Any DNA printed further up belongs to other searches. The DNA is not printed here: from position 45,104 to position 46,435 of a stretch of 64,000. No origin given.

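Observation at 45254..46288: Circularly permuted GH16 glycoside hydrolase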

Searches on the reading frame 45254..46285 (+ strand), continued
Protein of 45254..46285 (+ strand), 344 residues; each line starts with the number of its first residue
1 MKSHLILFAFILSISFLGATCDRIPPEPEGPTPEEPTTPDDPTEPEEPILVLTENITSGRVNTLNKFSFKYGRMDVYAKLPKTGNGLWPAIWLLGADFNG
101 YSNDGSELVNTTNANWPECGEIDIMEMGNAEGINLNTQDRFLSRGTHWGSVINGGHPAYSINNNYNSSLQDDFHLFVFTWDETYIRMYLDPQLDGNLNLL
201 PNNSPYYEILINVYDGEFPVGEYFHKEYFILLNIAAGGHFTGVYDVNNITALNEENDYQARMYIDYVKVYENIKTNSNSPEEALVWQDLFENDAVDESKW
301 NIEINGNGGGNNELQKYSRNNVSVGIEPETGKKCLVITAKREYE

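Call 12: predict_structure(protein=window:45254-46285:+)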
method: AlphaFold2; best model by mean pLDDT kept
length: 344 residues; sequences in the alignment: 1
mean_pLDDT: 32.6   pTM: 0.18
mean pLDDT of the five models: 32.6, 29.8, 27.1, 27.0, 26.9
residues with pLDDT >= 90: 0; 70-90: 11; 50-70: 28; < 50: 305
segments of 3 or more residues with pLDDT < 50: 39-42, 44-344
pLDDT, mean of each block of 10 residues (from residue 1): 68 65 63 59 34 24 27 28 28 24 28 25 23 22 23 25 27 29 32 31 31 28 26 25 23 23 29 29 31 37 35 36 36 37 28
secondary structure, 60 per line:
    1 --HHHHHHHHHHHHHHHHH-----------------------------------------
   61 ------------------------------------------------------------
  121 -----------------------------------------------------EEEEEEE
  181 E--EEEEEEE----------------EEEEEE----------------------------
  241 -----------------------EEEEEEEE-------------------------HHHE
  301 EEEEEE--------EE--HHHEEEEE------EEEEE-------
elements in order: H3-19 E174-181 E184-190 E207-212 E264-271 E300-306 E322-326 E333-337

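Call 19: search_solved_structures(query=A1, max_evalue=10, show_alignments=0)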
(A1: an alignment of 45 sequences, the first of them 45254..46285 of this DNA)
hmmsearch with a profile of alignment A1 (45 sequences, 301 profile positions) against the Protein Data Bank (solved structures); distinct sequences matched with E-value up to 10: 55.
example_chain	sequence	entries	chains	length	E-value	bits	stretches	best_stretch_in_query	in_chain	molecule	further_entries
5nbo_A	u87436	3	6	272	2.8e-62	213.8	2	31-235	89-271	Glycosyl hydrolase family 16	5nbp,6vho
7kr6_AAA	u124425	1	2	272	3.2e-61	210.3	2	31-235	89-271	Glycoside hydrolase family 16 protein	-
8xph_A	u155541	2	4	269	4.3e-48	167.2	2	33-250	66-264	Laminarinase PtLam | Laminarinase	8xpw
8xpk_A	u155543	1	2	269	4.8e-47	163.8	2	33-250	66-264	Laminarinase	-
4dfs_A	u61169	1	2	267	4.4e-41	144.2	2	25-239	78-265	Glycoside hydrolase, family 16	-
3azx_A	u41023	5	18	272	4.7e-41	144.1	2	25-239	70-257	Laminarinase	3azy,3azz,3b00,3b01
4crq_A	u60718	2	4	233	1.6e-40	142.4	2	33-238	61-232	ENDO-1,3-BETA-GLUCANASE, FAMILY GH16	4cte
6jh5_A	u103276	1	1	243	1.9e-38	135.5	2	35-240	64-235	LamCAT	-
6jhj_A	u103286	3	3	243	2.1e-37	132.1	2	35-240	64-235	LamCAT | laminarinase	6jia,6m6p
2vy0_A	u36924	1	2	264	4.2e-35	124.6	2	21-237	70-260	ENDO-BETA-1,3-GLUCANASE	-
2hyk_A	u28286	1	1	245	1e-34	123.3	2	32-237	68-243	Beta-1,3-glucanase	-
5wut_A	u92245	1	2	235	4.8e-34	121.1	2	29-207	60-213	ULam111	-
3atg_A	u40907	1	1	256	3.1e-33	118.4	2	34-239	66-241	GLUCANASE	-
9voq_A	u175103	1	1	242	6.5e-33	117.4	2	34-238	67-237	Beta-1,3-glucanase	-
9vmv_A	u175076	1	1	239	9.1e-33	116.9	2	34-238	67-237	Beta-1,3-glucanase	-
8va4_A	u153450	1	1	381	3.9e-29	104.9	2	29-238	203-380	Glycoside hydrolase family 16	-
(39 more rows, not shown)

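Call 23: predict_structure(alignment_id=A1)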
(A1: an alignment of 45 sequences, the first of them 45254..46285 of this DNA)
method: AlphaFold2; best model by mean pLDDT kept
length: 344 residues; sequences in the alignment: 45
mean_pLDDT: 88.6   pTM: 0.83
mean pLDDT of the five models: 88.6, 87.7, 86.7, 82.8, 82.3
residues with pLDDT >= 90: 246; 70-90: 54; 50-70: 23; < 50: 21
segments of 3 or more residues with pLDDT < 50: 1-13, 15-20
pLDDT, mean of each block of 10 residues (from residue 1): 42 44 55 65 79 94 98 98 92 94 86 76 96 96 94 86 95 98 98 97 97 92 96 96 95 95 99 94 97 98 83 93 98 98 90
secondary structure, 60 per line:
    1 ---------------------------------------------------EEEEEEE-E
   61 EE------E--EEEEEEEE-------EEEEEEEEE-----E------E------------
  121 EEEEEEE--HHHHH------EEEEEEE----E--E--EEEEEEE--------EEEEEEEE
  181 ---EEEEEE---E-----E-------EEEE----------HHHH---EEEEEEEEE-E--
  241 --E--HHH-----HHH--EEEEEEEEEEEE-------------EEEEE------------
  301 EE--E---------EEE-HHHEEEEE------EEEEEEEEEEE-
elements in order: E52-58 E60-62 E72-79 E87-95 E121-127 H130-134 E141-147 E158-164 E173-180 E184-189 E207-210 H221-224 E228-236 E259-270 E284-288 E315-317 E322-326 E333-343

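Call 26: search_protein_representatives(alignment_id=A1)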
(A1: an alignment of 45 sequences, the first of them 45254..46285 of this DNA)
Query: 45 sequences, 301 profile positions. Proteins with E-value up to 0.001 (for the whole library): 18656; up to 1e-10: 9277; up to 1e-30: 1304. The best 150 are listed.
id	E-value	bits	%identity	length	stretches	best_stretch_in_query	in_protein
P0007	1.3e-141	487.4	-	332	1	4-300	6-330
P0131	5.9e-141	485.3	-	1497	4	29-253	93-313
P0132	1.4e-138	477.5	-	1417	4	29-254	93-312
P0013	2.7e-138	476.5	-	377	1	28-300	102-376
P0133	3.1e-137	473.1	-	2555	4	20-252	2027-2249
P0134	3.6e-137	472.9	-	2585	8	35-238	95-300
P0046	5.9e-126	436.0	-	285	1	13-299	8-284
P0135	3.3e-121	420.4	-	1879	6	35-238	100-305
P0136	1.4e-119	415.1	-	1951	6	34-239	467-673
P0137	6.3e-118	409.7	-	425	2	34-238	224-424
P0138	2.5e-112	391.3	-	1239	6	36-238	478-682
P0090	6.3e-108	376.8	-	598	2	32-239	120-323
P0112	9.5e-108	376.3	-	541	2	34-239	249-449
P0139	2.0e-106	371.9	-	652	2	34-239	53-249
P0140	2.5e-106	371.6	-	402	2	33-246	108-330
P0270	4.0e-54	200.2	-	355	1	30-285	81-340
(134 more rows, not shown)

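Call 28: fold_search(model_id=the predicted structure, library=pdb)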
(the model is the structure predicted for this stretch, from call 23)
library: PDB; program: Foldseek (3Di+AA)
matches with E <= 10: 1294; with E <= 0.001: 141
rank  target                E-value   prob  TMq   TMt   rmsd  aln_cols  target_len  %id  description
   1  5nbo_A                2.0e-17  1.00  0.48  0.68   2.9       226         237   32  Bacteroides ovatus mixed linkage glucan PUL (MLGUL) GH16 (released 2017-10-25)
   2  7kr6_AAA              1.3e-16  1.00  0.47  0.67   2.9       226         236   32  Glycoside hydrolase family 16 endo-glucanase from Bacteroides ovatus in complex with G4G3G-2F-DNP (released 2021-05-19)
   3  8xph_A                4.5e-16  1.00  0.48  0.64   2.5       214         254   28  Marine Planctomycetes laminarinase PtLam (released 2024-08-28)
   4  8xpk_A                1.5e-15  1.00  0.48  0.64   2.4       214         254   28  Marine bacterial laminarinase PtLam mutant E154A in complex with laminatriose (released 2024-08-28)
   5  3axd_B                1.6e-15  1.00  0.53  0.76   4.5       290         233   16  The truncated Fibrobacter succinogenes 1,3-1,4-beta-D-glucanase V18Y/W203Y in apo-form (released 2012-02-15)
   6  1mve                  1.8e-15  1.00  0.54  0.74   4.9       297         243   16  Crystal structure of a natural circularly-permutated jellyroll protein: 1,3-1,4-beta-D-glucanase from Fibrobacter succin (released 2003-07-15)
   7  1zm1_A                2.5e-15  1.00  0.54  0.74   4.4       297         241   15  Crystal structures of complex F. succinogenes 1,3-1,4-beta-D-glucanase and beta-1,3-1,4-cellotriose (released 2006-05-10)
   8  3axd_A                4.8e-15  1.00  0.53  0.73   4.6       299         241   16  The truncated Fibrobacter succinogenes 1,3-1,4-beta-D-glucanase V18Y/W203Y in apo-form (released 2012-02-15)
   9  3axe_A                5.1e-15  1.00  0.53  0.75   4.5       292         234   15  The truncated Fibrobacter succinogenes 1,3-1,4-beta-D-glucanase V18Y/W203Y in complex with cellotetraose (cellobiose d (released 2012-02-15)
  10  3h0o                  1.1e-14  1.00  0.53  0.73   4.8       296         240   16  The importance of CH-Pi stacking interactions between carbohydrate and aromatic residues in truncated Fibrobacter succin (released 2010-04-21)
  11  4dfs_A                2.0e-14  1.00  0.42  0.56   3.8       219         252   30  Structure of the catalytic domain of an endo-1,3-beta-glucanase (laminarinase) from Thermotoga petrophila RKU-1 (released 2012-03-14)
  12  3hr9                  2.6e-14  1.00  0.54  0.74   4.2       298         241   15  The truncated Fibrobacter succinogenes 1,3-1,4-beta-D-glucanase F40I mutant (released 2009-07-07)
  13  2r49                  4.3e-14  1.00  0.54  0.75   4.7       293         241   16  Mutational and Structural Studies of E85I Reveal the Flexible Loops of Fibrobacter succinogenes 1,3-1,4-beta-D-Glucanase (released 2008-09-02)
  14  1zm1_B                8.9e-14  1.00  0.55  0.77   4.5       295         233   16  Crystal structures of complex F. succinogenes 1,3-1,4-beta-D-glucanase and beta-1,3-1,4-cellotriose (released 2006-05-10)
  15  3azx_A                2.7e-13  1.00  0.44  0.58   3.6       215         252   29  Crystal structure of the laminarinase catalytic domain from Thermotoga maritima MSB8 (released 2011-11-23)
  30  8va4                  3.6e-11  1.00  0.40  0.55   4.1       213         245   26  Crystal structure of CapGH16_3 enzyme retrieved from capybara gut metagenome (released 2024-10-23)
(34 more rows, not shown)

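Call 39: find_encoding_contigs(protein=P0044, flank=8000, max_places=2)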
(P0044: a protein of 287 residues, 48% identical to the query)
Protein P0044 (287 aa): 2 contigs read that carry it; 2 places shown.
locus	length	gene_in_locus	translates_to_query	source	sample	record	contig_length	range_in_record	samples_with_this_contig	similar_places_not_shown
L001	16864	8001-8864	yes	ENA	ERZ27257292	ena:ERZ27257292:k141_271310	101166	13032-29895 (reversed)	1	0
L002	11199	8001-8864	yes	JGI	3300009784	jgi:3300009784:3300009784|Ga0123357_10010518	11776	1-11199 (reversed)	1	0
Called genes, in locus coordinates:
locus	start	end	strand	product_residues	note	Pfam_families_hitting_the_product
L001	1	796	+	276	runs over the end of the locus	PF00072:Response_reg, PF01966:HD (faint), PF13487:HD_5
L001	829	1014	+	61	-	PF13487:HD_5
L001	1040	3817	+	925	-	PF00672:HAMP, PF00512:HisKA, PF02518:HATPase_c, PF00072:Response_reg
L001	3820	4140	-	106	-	PF22600:MTPAP-like_central (weak), PF18765:Polbeta, PF01909:NTP_transf_2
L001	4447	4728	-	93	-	-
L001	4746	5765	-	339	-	PF17761:DUF1016_N, PF06250:YhcG_C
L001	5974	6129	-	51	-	-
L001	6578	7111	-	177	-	-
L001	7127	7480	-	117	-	PF13560:HTH_31 (weak)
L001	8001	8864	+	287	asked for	PF00722:Glyco_hydro_16, PF03935:SKN1_KRE6_Sbg1 (faint), PF26113:GH16_XgeA (weak)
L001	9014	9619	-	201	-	-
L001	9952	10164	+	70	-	-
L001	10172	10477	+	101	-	PF21716:dnstrm_HI1420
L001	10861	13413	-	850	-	PF09479:Flg_new, PF18998:Flg_new_2 (faint), PF09479:Flg_new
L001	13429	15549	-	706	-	-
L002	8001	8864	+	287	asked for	PF00722:Glyco_hydro_16, PF03935:SKN1_KRE6_Sbg1 (faint), PF26113:GH16_XgeA (weak)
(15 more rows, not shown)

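Call 40: find_encoding_contigs(protein=P0002, flank=8000, max_places=2)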
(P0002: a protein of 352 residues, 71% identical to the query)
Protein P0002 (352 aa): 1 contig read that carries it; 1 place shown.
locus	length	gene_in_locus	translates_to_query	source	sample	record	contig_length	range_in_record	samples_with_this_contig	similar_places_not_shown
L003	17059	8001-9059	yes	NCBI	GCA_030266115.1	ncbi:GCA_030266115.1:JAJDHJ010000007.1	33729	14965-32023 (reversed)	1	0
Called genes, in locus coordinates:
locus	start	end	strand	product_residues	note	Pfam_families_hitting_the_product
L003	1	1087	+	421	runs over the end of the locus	PF12704:MacB_PCD (weak), PF02687:FtsX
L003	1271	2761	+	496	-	PF02321:OEP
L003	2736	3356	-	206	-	PF08843:AbiEii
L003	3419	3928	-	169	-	PF01381:HTH_3 (weak), PF21956:DUF6922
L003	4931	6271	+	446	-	PF00072:Response_reg, PF00158:Sigma54_activat, PF14532:Sigma54_activ_2, PF00004:AAA (weak), PF07728:AAA_5 (faint), PF25601:AAA_lid_14, PF02954:HTH_8, PF18024:HTH_50 (faint)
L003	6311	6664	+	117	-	PF05635:23S_rRNA_IVP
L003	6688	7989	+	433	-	PF13188:PAS_8 (faint), PF02518:HATPase_c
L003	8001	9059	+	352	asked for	PF00722:Glyco_hydro_16, PF03935:SKN1_KRE6_Sbg1 (weak), PF26113:GH16_XgeA (faint)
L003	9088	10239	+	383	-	-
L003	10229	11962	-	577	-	PF01551:Peptidase_M23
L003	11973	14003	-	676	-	-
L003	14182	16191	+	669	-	PF17391:Urocanase_N, PF01175:Urocanase, PF17392:Urocanase_C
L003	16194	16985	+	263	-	PF18962:Por_Secre_tail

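Call 41: find_encoding_contigs(protein=P0017, flank=8000, max_places=2)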
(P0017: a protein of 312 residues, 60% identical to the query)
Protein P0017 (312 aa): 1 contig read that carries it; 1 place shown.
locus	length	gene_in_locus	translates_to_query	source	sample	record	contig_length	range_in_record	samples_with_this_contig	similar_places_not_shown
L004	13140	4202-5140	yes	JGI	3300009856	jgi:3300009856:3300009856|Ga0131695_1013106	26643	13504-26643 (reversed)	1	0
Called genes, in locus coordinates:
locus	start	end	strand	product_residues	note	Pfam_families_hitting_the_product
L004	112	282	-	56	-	-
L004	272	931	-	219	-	-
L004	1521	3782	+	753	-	PF02838:Glyco_hydro_20b, PF00728:Glyco_hydro_20, PF13290:CHB_HEX_C_1 (weak), PF13287:Fn3_assoc (weak), PF07691:PA14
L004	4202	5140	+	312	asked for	PF00722:Glyco_hydro_16, PF03935:SKN1_KRE6_Sbg1, PF26113:GH16_XgeA (weak)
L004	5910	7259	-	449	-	-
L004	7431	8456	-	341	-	-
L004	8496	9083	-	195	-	-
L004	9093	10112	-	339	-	PF15659:Toxin-JAB1 (weak)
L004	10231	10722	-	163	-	-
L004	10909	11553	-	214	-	-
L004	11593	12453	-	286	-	-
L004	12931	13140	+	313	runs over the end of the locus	-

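Call 42: find_related_loci(query=A1, collection=genome_contigs, flank=6000)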
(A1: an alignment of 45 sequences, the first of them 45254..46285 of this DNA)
Query A1 (344 aa) in genome_contigs; peptide patterns used: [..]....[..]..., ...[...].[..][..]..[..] (x = any residue, [..] = any of these).
600 stretches matched a pattern (row limit reached: there are more); 596 encode a relative of the query (tblastn E <= 1e-3); the best 80 are kept; 80 distinct loci.
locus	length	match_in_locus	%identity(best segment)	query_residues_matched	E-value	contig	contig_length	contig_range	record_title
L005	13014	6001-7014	71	6-344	3e-158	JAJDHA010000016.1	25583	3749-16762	Odoribacter sp. OttesenSCG-928-L07 isolate OttesenSCG-928-L05 AH-928-L05_NODE_16, whole genome shotgun sequence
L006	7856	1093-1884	47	54-342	4e-62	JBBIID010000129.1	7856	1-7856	MAG: Paludibacter sp. isolate SLS170214_bin_13 NODE_2629_length_7856_cov_3.736957, whole genome shotgun sequence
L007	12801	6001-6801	44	54-342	7e-57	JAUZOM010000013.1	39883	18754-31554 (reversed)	MAG: Bacteroidota bacterium isolate bin141(14d) KHPEMDEO_13, whole genome shotgun sequence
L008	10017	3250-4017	44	54-342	2e-56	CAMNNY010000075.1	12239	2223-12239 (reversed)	MAG: uncultured Bacteroidales bacterium isolate SRR873595_bin.18_metaWRAP_v1.3_MAG genome assembly, contig: ERZ1756110.1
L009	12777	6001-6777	44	54-342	5e-56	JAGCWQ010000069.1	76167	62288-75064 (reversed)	MAG: Paludibacteraceae bacterium isolate RGIG10190 Yak_Rumen-5__c715971, whole genome shotgun sequence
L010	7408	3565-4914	45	54-342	3e-56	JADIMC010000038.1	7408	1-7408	MAG: Candidatus Limisoma faecipullorum isolate 6919 E1M07__C121649_L7408_SRR9113726, whole genome shotgun sequence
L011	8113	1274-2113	42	54-342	2e-53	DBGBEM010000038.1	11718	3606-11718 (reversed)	MAG TPA_asm: Muribaculaceae bacterium isolate MAG7749 contig38, whole genome shotgun sequence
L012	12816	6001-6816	42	54-342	9e-52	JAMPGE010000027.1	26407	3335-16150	MAG: Muribaculum sp. isolate NALB_7863_13 Scaffold_#27__SCF_027___26407_bp, whole genome shotgun sequence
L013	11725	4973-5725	42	54-342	9e-52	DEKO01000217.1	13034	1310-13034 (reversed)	MAG TPA_asm: Porphyromonadaceae bacterium UBA2720 UBA2720_contig_13731, whole genome shotgun sequence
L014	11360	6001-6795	42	54-342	7e-52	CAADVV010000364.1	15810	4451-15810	MAG TPA_asm: Bacteroidales bacterium, isolate HGM05197, WGS project CAADVV010000000 data, contig: ERS235633_25_k95_55394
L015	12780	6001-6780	41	54-342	9e-52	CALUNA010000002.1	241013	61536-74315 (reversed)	MAG: uncultured Bacteroidales bacterium isolate BRZ_RB__bin65 genome assembly, contig: BRZ_RB__NODE_6_length_241013_cov_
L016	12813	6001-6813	42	54-342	1e-50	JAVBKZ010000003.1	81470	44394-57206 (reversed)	MAG: Bacteroidales bacterium isolate EPI_MAG_00010 c_000006614505, whole genome shotgun sequence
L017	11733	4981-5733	44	54-342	7e-51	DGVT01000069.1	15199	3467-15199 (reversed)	MAG TPA_asm: Porphyromonadaceae bacterium UBA4277 UBA4277_contig_4189, whole genome shotgun sequence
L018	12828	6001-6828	40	52-342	1e-47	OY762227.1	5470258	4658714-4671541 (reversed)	MAG: Bacteroidales bacterium isolate cc17bfec-530c-4f6e-b71b-c66012ddb9bb genome assembly, chromosome: 1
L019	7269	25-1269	39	32-342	3e-47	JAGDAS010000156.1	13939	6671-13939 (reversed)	MAG: Paludibacteraceae bacterium isolate RGIG10296 Yak_Rumen.Co__c7763808, whole genome shotgun sequence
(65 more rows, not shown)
